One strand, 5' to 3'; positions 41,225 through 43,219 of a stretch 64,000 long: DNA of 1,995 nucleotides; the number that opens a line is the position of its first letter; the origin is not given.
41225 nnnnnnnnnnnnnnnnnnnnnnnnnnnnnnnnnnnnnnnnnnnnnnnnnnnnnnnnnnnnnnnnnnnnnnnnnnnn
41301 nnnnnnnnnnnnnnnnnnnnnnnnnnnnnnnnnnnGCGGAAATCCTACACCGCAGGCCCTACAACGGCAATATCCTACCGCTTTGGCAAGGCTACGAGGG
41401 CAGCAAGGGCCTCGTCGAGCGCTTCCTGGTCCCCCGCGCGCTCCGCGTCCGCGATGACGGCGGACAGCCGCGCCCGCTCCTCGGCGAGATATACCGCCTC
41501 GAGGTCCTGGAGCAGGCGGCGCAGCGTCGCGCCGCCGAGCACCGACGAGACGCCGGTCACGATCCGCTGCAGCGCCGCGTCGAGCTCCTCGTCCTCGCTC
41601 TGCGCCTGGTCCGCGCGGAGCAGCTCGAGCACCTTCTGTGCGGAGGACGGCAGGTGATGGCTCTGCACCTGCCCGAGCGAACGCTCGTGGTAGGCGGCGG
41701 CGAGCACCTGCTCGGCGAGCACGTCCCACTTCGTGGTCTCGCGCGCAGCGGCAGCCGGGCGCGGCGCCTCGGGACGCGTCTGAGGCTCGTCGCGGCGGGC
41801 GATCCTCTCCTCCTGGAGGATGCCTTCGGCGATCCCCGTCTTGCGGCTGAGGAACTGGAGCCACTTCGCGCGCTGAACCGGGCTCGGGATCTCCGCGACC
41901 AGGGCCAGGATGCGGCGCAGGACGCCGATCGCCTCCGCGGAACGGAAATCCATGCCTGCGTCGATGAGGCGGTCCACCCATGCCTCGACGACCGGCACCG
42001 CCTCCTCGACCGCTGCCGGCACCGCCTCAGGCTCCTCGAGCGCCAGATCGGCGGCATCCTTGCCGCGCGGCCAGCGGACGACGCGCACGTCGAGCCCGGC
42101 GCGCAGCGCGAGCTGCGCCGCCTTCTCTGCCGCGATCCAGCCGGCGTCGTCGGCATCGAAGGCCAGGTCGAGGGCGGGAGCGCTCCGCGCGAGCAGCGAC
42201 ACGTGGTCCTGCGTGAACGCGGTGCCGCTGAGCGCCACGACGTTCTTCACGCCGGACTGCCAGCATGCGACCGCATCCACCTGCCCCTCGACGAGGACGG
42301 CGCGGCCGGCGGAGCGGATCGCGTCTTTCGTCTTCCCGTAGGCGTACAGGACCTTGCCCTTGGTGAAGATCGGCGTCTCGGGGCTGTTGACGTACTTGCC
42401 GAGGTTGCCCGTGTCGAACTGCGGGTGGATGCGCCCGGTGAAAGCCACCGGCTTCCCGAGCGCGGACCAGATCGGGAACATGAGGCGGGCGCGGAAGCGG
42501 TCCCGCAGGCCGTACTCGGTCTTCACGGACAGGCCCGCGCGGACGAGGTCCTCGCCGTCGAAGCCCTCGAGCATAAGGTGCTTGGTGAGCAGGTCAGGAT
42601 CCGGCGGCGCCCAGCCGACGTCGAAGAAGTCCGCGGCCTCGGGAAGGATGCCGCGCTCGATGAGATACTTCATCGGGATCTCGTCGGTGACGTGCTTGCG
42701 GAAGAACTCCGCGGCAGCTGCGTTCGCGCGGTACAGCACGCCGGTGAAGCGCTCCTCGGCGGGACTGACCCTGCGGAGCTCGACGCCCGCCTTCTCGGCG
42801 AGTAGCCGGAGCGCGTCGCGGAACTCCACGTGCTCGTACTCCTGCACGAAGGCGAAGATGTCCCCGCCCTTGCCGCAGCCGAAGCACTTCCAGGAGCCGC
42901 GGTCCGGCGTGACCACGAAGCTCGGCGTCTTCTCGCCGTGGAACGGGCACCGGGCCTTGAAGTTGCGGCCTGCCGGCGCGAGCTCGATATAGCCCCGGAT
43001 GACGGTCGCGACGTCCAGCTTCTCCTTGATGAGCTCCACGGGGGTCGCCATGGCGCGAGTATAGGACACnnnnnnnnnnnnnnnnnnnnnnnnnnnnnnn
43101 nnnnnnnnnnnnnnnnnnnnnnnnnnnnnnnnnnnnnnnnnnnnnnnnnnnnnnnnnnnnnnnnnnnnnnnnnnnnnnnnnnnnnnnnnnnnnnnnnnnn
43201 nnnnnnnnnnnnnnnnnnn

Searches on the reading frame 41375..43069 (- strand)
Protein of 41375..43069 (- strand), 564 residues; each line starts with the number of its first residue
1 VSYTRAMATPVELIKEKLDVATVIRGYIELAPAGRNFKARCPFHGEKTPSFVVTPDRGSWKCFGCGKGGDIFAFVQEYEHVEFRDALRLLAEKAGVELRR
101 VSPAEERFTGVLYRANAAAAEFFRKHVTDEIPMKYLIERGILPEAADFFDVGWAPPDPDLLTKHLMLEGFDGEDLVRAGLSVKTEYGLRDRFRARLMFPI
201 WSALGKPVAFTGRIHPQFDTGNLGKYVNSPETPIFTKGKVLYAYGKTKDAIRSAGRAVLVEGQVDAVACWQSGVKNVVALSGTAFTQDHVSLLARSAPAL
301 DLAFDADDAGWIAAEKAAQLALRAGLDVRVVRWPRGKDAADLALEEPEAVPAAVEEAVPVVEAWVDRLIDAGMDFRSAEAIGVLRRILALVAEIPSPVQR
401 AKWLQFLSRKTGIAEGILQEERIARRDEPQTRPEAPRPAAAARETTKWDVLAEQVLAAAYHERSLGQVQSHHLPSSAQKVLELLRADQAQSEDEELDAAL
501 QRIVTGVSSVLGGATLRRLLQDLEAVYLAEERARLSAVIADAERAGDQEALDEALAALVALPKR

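Call 7: search_protein_families(library=pfam, proteins=[window:41375-43069:-], max_evalue=0.01)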
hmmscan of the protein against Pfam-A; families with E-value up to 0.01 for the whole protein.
window:41375-43069:- (564 aa): 7 families
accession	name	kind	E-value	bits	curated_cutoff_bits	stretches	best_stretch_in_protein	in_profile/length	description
PF01807.25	Zn_ribbon_DnaG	-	1.8e-30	105.1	24.9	1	11-99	6-94/98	CHC2 zinc finger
PF08275.17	DNAG_N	-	5.9e-28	98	26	1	132-246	14-126/128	DNA primase catalytic core, N-terminal domain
PF13155.12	Toprim_2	-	7.8e-19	68.3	22.1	1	258-341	1-86/88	Toprim-like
PF13662.12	Toprim_4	-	4.6e-13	49.6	25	1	256-331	2-84/85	Toprim domain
PF01751.28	Toprim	-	6.4e-07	29.9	23.1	1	257-332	2-95/96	Toprim domain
PF13362.12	Toprim_3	-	0.0013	19.6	27.2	1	257-345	2-91/95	Toprim domain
PF10410.14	DnaB_bind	-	0.0039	17.9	20.6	1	382-415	22-55/56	DnaB-helicase binding domain of primase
